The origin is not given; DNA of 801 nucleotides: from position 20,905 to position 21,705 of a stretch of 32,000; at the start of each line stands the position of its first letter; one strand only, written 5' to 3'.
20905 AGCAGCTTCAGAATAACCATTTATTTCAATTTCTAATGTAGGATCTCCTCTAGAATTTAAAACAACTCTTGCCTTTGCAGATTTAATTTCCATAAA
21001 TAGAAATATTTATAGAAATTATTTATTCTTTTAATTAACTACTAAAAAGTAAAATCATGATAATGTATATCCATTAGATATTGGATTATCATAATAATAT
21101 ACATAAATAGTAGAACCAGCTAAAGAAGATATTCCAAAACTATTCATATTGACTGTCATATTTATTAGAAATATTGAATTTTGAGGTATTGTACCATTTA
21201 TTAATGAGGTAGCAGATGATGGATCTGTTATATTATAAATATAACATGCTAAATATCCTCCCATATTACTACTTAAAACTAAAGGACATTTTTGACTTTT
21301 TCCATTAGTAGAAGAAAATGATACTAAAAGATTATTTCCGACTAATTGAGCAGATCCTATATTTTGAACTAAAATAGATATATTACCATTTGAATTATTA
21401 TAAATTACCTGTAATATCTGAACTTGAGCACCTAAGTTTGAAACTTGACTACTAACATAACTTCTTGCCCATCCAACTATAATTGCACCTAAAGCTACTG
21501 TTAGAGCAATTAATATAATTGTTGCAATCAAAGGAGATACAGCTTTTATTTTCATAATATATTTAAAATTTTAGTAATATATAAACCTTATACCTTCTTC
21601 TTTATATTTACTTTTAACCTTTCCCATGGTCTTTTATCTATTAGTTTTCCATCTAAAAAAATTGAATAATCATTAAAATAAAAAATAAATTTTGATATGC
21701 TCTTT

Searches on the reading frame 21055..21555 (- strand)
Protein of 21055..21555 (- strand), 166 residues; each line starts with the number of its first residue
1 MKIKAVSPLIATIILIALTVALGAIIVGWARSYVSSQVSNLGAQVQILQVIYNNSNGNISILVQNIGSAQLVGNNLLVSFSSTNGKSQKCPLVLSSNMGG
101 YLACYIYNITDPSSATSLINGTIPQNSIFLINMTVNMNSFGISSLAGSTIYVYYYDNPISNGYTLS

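Call 58: search_protein_families(library=pfam, proteins=[window:21055-21555:-], max_evalue=0.05)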
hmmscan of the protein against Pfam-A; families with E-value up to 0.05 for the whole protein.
window:21055-21555:- (166 aa): 1 family
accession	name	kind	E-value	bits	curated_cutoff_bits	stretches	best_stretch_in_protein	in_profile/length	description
PF07790.16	Pilin_N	-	0.00014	23.1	25.2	1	4-77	1-70/78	Archaeal Type IV pilin, N-terminal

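Call 86: search_protein_families(library=ncbifam, proteins=[window:21055-21555:-], max_evalue=0.001)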
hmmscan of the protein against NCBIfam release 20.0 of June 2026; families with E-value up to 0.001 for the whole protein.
window:21055-21555:- (166 aa): 2 families
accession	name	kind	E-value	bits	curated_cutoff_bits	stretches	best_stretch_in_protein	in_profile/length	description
NF046073.1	UpsA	equivalog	8.9e-08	32.4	130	1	4-85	2-84/136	pilin subunit UpsA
TIGR02537.2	arch_flag_Nterm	domain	2e-06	27.2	20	1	4-29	3-28/33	archaellin/type IV pilin N-terminal domain-containing protein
